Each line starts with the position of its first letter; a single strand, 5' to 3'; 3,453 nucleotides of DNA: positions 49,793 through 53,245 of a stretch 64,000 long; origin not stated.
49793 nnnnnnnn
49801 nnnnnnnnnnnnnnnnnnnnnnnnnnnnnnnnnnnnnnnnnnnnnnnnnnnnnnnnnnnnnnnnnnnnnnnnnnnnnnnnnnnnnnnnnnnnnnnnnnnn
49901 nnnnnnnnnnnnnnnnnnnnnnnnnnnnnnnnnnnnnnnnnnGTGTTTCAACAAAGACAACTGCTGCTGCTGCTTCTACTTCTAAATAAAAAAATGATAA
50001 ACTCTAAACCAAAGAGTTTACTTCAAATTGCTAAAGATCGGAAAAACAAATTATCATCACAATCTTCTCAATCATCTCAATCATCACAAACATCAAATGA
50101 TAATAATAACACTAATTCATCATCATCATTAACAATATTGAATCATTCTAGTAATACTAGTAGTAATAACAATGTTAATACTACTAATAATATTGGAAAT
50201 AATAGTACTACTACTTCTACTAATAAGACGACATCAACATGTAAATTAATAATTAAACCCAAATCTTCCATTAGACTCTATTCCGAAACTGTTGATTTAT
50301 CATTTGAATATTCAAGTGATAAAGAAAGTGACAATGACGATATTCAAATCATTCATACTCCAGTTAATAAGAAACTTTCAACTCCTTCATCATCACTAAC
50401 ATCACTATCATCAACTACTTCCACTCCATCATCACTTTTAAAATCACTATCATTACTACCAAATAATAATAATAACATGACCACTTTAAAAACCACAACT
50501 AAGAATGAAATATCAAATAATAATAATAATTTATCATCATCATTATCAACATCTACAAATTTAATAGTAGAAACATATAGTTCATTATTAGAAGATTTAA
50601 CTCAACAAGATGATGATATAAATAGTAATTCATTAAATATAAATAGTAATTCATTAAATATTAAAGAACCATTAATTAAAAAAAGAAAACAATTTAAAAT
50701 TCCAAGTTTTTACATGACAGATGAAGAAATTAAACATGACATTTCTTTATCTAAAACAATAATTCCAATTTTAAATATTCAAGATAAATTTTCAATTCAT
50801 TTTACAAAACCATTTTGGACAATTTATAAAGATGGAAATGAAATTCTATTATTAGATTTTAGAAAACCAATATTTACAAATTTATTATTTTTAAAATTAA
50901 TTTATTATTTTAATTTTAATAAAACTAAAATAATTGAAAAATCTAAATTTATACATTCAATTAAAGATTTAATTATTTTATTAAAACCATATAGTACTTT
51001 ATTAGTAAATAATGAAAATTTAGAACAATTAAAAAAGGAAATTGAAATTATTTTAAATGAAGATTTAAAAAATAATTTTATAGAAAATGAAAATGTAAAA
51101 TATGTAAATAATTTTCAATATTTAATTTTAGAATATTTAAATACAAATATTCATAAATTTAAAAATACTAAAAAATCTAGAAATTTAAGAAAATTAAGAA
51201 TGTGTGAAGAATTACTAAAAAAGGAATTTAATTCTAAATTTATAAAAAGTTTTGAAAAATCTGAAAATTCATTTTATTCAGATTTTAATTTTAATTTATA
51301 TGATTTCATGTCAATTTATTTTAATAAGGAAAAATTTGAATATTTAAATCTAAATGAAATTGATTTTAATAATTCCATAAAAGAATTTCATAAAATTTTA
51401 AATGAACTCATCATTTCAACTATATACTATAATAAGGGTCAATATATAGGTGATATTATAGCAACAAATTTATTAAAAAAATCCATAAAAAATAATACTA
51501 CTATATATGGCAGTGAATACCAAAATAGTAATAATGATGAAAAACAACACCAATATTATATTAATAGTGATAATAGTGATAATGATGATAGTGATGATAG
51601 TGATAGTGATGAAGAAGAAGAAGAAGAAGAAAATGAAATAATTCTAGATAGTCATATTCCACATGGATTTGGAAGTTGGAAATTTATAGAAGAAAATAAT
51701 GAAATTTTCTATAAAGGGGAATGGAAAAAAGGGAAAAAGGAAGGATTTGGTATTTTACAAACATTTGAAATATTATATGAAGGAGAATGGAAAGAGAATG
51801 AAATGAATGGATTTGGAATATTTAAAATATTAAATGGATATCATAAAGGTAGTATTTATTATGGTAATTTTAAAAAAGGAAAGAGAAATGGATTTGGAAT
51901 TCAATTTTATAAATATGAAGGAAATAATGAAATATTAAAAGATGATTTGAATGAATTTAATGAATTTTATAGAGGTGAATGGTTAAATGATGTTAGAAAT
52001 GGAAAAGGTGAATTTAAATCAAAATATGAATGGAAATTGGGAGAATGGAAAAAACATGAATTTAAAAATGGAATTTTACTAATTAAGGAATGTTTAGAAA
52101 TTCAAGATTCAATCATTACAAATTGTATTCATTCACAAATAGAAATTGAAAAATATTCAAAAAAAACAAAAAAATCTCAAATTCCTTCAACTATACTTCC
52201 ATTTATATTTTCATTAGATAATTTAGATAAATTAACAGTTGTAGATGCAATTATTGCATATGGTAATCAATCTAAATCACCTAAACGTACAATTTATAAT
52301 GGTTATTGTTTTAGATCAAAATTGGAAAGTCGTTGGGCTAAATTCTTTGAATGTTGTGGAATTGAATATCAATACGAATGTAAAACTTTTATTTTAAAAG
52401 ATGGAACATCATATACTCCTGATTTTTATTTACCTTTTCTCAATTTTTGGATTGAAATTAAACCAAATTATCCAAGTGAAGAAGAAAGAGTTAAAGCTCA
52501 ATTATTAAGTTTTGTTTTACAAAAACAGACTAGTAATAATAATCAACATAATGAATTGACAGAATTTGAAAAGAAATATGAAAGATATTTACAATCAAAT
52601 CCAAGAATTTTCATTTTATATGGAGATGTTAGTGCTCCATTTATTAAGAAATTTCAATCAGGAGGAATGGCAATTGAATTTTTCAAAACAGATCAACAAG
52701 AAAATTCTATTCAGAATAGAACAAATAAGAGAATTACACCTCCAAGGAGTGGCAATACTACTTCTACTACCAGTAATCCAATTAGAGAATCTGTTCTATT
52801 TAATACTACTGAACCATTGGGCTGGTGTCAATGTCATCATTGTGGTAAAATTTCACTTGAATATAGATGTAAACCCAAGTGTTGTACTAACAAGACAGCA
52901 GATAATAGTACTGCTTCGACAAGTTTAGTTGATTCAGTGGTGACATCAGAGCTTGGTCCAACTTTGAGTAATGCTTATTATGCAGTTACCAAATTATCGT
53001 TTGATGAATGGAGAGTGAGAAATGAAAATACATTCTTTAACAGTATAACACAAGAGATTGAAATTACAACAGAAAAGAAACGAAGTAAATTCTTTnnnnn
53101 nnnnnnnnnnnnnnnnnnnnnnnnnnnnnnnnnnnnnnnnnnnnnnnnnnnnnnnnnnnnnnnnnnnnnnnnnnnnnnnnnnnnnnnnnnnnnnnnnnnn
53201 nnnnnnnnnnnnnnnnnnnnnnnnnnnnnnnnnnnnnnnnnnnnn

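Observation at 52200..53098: MORN-repeat protein ending in a PD-(D/E)xK-nuclease-like + Cys-cluster module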

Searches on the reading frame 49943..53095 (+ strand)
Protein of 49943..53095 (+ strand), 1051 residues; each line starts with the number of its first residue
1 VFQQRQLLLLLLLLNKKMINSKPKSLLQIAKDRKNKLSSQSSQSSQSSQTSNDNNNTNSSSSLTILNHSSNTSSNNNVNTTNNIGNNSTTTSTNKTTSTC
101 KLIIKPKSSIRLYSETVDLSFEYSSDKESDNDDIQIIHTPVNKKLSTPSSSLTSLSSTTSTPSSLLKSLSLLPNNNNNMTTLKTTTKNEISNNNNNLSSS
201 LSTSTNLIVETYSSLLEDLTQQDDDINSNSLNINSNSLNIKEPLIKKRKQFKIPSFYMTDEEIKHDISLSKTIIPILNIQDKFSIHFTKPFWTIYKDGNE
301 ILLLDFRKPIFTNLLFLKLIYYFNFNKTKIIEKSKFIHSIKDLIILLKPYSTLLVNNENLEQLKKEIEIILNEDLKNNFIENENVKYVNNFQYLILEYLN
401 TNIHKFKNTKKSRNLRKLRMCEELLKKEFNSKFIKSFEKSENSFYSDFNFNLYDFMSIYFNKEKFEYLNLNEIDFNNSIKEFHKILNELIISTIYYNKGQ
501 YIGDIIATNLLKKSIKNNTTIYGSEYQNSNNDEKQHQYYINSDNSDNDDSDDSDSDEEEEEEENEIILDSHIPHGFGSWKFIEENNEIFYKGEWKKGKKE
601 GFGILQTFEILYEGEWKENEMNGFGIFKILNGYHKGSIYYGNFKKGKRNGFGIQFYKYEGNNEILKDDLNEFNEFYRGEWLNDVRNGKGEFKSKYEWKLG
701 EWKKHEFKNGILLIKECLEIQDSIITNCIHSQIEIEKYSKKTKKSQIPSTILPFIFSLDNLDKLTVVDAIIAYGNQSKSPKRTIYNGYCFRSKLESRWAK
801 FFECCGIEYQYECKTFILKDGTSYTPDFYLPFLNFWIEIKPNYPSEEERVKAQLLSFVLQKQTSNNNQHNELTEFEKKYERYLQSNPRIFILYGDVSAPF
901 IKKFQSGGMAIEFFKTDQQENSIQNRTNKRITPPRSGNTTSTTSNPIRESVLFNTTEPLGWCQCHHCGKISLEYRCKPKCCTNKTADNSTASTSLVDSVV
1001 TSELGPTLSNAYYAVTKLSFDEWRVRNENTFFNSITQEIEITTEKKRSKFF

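Call 3: search_protein_families(library=pfam, proteins=[window:49943-53095:+], max_evalue=10)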
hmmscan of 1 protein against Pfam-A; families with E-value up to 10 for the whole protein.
window:49943-53095:+ (1051 aa): 3 families
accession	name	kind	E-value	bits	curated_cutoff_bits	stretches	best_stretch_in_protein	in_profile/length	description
PF02493.26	MORN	-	1.1e-10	41.2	22.5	4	612-628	1-17/23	MORN repeat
PF05367.17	Phage_endo_I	-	0.00027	21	29.1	1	783-851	8-77/149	Phage endonuclease I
PF14851.11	FAM176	-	1.8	8.8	31.5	1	529-563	54-89/152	FAM176 family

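Call 37: list_cluster_members(proteins=[window:49994-53095:+, window:53121-53786:-])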
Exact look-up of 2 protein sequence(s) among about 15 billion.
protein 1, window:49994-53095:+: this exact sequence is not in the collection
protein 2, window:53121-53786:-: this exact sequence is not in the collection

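Call 55: search_protein_families(library=padloc, proteins=[window:49994-53095:+], max_evalue=0.01)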
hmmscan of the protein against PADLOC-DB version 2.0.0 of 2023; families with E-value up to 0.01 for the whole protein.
window:49994-53095:+ (1034 aa): 0 families

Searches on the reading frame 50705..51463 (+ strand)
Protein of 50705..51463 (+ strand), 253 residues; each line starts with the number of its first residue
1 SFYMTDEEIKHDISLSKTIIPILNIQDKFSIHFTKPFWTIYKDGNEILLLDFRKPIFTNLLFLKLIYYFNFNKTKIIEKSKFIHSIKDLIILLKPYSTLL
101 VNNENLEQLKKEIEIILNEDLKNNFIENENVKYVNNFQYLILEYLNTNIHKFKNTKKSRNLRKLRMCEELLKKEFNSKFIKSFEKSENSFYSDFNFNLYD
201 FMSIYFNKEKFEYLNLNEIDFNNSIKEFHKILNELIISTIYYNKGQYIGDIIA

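Call 63: search_solved_structures(query=A5, max_evalue=10, show_alignments=0)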
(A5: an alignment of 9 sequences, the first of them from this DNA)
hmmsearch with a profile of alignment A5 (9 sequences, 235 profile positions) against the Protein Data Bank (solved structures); distinct sequences matched with E-value up to 10: 6.
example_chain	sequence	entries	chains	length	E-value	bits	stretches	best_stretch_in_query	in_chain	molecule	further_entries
3uws_B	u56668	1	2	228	0.22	14.5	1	84-173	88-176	hypothetical protein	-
4yec_B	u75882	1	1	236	0.24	14.4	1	84-173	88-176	Clostripain family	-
28op_O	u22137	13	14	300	0.85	12.6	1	76-118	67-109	Centromere protein O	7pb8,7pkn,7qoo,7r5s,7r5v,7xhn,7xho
6egc_A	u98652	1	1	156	2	11.4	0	99-132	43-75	SC_2L4HC2_23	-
6zpg_A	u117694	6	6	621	2.2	11.2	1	61-156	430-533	KIF-binding protein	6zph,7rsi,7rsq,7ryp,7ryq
8gl3_A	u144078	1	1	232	5.8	9.8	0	98-135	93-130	pRLB-519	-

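Call 64: find_homologous_proteins(query=A5, max_evalue=0.001)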
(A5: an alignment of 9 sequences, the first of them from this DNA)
Query A5 (9 sequences): 7713 candidates shared short words with the query, none scored E <= 0.001.

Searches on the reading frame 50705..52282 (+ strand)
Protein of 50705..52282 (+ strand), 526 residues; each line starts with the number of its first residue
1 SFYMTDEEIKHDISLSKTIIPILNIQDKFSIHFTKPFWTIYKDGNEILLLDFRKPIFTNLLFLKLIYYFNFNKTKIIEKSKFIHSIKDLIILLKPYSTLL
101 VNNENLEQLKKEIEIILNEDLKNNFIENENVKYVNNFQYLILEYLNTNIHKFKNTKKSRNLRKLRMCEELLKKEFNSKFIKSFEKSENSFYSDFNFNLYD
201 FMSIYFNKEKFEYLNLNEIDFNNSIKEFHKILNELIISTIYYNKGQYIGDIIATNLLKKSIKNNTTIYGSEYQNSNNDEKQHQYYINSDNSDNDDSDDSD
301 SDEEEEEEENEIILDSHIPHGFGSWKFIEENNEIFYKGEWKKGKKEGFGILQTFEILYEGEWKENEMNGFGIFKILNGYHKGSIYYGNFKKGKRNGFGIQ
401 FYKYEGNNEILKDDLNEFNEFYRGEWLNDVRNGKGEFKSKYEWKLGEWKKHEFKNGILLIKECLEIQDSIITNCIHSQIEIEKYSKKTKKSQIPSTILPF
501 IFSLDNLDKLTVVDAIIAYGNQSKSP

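Call 49: predict_structure(alignment_id=A3)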
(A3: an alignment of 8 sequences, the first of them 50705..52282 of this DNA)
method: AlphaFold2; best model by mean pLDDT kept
length: 526 residues; sequences in the alignment: 8
mean_pLDDT: 57.9   pTM: 0.41
mean pLDDT of the five models: 57.9, 56.7, 55.8, 54.4, 53.7
residues with pLDDT >= 90: 72; 70-90: 83; 50-70: 156; < 50: 215
segments of 3 or more residues with pLDDT < 50: 1-53, 94-98, 100-103, 120-137, 176-181, 190-237, 256-315, 410-416, 519-526
pLDDT, mean of each block of 10 residues (from residue 1): 28 31 33 38 39 49 61 58 60 49 55 61 39 47 60 66 69 53 50 38 25 26 32 46 79 58 34 30 30 36 34 56 78 81 88 92 94 90 93 95 69 57 95 91 90 86 58 66 67 59 55 51 37
secondary structure, 60 per line:
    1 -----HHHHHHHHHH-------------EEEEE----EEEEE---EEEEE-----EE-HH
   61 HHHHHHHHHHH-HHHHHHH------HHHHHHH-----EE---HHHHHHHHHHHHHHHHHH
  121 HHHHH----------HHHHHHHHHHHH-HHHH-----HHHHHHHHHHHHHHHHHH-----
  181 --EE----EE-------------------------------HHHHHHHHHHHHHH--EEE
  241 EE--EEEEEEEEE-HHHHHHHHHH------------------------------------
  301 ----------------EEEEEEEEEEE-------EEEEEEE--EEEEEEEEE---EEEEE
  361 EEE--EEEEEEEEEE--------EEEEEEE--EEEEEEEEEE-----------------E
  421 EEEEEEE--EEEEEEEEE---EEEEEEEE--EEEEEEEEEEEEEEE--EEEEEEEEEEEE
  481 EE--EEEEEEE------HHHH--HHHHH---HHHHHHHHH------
elements in order: H6-15 E29-33 E38-42 E46-50 H59-71 H73-79 H86-92 H103-125 H136-147 H149-152 H158-175 H222-235 E238-242 E245-253 H255-264 E317-327 E335-341 E344-352 E356-363 E366-375 E384-390 E393-402 E420-427 E430-438 E442-449 E452-466 E469-482 E485-491 H498-501 H504-508 H512-520
